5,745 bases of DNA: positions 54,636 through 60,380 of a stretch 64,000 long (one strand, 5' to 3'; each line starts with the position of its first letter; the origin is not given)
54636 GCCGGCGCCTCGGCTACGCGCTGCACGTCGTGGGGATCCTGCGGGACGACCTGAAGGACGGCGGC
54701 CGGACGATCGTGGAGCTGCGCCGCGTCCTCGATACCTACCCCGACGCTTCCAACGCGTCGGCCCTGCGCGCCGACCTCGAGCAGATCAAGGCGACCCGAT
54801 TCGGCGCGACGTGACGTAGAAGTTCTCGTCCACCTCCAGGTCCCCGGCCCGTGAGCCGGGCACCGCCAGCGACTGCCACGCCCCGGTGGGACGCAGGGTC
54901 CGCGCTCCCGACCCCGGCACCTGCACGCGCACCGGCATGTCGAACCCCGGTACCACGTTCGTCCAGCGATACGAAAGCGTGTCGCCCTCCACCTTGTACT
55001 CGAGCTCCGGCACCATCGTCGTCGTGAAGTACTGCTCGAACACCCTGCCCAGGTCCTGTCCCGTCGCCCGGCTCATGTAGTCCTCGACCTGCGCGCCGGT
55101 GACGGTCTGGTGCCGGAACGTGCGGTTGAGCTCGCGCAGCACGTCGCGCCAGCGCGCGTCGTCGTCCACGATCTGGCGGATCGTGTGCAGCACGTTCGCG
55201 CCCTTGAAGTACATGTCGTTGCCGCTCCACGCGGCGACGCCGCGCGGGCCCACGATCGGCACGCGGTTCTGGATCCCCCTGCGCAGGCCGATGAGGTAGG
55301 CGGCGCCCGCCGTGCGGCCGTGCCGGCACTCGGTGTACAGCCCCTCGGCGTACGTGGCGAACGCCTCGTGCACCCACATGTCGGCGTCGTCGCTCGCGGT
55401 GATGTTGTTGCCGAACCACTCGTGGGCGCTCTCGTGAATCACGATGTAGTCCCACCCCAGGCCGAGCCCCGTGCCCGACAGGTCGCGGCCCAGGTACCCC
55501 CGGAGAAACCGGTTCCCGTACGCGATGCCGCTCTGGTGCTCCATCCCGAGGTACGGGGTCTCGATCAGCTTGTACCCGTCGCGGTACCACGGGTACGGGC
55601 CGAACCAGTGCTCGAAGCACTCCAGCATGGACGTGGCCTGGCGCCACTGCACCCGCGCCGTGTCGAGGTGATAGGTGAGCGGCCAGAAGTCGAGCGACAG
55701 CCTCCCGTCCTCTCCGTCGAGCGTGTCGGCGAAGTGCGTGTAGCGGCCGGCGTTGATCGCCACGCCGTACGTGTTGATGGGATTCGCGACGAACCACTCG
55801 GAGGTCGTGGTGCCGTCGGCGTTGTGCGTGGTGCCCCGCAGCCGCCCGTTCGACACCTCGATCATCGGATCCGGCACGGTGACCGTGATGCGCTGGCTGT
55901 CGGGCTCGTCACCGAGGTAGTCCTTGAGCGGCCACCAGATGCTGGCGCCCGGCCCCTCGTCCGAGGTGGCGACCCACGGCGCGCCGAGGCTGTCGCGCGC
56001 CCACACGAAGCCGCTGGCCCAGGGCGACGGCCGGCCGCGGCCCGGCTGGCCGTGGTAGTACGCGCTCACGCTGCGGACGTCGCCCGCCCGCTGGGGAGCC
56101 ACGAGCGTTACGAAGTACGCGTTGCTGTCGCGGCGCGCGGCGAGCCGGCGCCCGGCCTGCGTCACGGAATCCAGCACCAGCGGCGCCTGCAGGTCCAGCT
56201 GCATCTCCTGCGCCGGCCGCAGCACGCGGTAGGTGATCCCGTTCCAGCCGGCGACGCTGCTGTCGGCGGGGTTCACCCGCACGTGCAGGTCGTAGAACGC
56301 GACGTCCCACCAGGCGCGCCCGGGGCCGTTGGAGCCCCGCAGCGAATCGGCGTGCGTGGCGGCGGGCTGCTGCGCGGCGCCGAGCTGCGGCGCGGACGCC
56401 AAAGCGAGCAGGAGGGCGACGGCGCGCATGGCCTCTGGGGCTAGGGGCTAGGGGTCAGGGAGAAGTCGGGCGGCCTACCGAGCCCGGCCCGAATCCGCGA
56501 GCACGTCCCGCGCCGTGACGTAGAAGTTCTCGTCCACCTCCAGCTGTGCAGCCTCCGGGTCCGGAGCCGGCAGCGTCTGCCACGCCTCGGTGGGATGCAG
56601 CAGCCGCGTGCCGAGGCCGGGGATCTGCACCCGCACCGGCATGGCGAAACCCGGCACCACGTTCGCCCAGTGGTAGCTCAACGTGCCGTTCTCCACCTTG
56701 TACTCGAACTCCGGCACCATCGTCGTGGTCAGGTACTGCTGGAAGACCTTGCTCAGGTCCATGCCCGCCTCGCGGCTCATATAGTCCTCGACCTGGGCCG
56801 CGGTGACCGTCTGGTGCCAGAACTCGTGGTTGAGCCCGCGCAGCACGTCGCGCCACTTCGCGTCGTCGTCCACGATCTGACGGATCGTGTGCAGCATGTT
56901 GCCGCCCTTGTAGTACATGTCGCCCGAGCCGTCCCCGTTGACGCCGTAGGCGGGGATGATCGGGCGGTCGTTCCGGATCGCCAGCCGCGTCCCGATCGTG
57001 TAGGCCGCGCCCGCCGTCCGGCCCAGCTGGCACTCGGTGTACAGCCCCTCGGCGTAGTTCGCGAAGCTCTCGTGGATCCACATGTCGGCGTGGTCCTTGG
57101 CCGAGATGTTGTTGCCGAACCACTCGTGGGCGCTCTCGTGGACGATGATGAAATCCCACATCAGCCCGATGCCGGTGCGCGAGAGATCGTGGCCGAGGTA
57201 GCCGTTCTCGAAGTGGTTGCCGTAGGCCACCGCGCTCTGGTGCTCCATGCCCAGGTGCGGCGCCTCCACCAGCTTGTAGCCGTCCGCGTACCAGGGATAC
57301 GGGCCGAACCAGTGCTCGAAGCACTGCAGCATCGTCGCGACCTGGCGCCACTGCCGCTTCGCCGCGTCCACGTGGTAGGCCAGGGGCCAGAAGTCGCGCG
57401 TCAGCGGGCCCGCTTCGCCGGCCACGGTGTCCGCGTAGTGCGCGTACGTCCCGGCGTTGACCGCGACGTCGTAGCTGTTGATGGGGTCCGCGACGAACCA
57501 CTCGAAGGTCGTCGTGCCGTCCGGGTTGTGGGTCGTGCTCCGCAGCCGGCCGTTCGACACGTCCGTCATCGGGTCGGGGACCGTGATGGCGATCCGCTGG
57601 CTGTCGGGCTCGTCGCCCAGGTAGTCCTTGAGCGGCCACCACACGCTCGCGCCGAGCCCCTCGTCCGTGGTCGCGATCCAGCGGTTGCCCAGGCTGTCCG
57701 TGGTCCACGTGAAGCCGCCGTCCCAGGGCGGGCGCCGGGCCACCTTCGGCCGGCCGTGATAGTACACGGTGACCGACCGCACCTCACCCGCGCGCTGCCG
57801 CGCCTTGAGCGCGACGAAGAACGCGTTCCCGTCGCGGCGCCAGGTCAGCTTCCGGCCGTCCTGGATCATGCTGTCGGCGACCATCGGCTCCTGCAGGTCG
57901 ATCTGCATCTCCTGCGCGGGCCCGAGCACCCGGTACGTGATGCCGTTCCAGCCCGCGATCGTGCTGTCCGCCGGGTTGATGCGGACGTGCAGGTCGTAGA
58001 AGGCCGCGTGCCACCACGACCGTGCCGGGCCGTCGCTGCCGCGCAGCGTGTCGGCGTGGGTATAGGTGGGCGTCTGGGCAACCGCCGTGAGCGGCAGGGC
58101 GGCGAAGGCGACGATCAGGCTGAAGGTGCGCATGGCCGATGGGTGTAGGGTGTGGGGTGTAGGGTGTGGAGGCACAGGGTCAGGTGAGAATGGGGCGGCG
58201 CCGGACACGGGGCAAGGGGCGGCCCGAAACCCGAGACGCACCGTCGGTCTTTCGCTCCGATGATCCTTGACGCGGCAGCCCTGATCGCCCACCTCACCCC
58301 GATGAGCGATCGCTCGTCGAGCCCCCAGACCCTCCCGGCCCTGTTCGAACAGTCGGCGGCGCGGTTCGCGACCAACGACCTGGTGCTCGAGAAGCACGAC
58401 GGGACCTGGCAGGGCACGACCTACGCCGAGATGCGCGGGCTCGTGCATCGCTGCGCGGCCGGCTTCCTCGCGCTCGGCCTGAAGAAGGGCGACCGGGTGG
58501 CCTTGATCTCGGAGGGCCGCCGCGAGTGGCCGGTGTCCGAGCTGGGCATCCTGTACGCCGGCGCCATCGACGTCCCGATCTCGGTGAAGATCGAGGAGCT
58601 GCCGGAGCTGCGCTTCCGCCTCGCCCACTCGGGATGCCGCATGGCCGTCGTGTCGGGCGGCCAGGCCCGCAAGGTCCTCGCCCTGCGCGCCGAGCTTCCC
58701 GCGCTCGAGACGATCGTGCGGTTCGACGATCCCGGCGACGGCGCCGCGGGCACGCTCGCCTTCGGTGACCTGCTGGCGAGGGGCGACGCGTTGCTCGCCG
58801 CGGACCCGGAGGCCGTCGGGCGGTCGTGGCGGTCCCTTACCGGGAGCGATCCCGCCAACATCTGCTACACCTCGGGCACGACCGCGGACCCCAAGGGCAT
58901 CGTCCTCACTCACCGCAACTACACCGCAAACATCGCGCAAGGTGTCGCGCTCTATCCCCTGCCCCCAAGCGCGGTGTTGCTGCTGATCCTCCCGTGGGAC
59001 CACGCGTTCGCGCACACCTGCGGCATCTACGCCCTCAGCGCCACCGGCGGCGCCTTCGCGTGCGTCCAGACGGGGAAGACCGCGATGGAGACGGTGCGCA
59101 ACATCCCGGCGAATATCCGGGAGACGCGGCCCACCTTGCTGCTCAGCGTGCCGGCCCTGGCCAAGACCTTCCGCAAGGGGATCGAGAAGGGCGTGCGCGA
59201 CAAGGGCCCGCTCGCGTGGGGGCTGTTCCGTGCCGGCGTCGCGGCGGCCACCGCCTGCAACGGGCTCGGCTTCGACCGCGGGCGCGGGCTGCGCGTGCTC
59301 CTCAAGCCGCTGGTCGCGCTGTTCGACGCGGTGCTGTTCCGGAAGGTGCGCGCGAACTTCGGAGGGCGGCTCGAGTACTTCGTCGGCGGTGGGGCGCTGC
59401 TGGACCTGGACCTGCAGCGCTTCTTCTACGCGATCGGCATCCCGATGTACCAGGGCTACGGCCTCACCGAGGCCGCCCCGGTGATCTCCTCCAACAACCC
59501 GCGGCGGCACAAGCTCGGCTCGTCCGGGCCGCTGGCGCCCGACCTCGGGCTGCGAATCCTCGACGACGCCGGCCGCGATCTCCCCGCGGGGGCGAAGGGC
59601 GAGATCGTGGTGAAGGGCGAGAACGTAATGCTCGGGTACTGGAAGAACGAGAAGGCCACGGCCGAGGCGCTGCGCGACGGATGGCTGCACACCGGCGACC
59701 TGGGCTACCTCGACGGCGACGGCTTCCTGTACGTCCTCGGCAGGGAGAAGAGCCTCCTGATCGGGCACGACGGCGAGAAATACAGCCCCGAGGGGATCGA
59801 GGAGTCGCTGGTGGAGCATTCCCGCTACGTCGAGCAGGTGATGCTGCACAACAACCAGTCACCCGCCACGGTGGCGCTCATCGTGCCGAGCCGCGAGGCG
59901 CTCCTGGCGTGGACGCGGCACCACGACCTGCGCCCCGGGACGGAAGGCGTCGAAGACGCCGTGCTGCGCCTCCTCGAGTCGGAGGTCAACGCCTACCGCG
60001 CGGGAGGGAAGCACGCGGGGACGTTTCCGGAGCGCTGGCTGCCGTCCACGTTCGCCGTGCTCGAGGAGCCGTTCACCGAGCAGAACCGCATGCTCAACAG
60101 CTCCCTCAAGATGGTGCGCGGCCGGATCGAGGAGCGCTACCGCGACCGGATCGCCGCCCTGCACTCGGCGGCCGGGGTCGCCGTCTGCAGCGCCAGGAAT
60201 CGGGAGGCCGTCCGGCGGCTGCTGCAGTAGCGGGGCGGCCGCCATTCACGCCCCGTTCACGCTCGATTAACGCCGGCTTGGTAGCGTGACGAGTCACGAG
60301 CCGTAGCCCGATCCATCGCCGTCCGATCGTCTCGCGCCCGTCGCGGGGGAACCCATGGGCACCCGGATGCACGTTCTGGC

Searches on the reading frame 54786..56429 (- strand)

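Call 63: search_protein_families(library=pfam, proteins=[window:54786-56429:-], max_evalue=0.0001)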
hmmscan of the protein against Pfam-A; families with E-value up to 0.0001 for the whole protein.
window:54786-56429:- (547 aa): 1 family
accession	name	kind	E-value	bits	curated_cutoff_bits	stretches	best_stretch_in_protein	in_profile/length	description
PF01433.26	Peptidase_M1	-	3.4e-15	56.7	27.7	1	267-467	8-218/218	Peptidase family M1 domain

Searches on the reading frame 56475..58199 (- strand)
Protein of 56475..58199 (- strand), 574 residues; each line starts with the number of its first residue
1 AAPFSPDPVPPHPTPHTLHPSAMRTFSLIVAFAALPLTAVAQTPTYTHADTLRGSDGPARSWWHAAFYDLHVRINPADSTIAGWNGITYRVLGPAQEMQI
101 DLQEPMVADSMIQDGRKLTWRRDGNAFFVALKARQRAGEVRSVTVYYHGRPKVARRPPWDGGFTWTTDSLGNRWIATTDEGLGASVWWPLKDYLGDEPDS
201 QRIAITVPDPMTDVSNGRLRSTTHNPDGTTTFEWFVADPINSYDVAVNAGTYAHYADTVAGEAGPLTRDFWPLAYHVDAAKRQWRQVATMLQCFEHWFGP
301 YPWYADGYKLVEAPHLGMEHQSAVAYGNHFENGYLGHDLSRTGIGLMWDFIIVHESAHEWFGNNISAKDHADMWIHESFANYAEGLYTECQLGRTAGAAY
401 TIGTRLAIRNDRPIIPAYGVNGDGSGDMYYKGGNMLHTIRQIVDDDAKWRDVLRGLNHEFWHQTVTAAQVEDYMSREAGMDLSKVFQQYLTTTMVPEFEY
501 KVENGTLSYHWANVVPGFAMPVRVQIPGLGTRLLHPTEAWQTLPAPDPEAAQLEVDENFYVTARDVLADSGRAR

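Call 63: search_protein_families(library=pfam, proteins=[window:56475-58199:-], max_evalue=0.0001)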
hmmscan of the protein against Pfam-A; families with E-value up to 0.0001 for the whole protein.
window:56475-58199:- (574 aa): 1 family
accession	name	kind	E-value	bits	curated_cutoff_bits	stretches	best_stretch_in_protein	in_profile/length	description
PF01433.26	Peptidase_M1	-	5e-13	49.6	27.7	1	345-489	64-218/218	Peptidase family M1 domain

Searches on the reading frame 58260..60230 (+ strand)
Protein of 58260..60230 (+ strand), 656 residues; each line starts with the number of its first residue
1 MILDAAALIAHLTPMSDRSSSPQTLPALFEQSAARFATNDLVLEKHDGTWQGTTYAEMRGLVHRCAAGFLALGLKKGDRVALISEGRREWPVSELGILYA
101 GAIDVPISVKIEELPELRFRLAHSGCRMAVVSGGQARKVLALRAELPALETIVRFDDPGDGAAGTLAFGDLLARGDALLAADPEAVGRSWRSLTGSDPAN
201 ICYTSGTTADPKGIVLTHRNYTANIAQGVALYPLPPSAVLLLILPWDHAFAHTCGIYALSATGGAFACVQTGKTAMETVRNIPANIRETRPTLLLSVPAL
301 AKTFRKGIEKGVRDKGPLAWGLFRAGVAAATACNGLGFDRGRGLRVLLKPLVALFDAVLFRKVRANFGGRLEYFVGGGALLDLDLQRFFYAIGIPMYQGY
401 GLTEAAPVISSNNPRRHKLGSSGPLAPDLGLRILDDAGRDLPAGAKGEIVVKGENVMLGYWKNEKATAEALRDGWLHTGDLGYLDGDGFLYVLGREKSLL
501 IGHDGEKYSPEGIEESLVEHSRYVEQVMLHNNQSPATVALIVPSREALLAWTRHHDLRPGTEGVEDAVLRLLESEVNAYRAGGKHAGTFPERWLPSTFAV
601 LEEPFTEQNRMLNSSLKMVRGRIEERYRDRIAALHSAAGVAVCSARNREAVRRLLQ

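Call 63: search_protein_families(library=pfam, proteins=[window:58260-60230:+], max_evalue=0.0001)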
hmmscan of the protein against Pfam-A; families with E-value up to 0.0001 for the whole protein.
window:58260-60230:+ (656 aa): 1 family
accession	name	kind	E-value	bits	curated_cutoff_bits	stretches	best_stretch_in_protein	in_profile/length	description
PF00501.34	AMP-binding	-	6.4e-73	246.2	29.9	1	29-461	1-384/384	AMP-binding enzyme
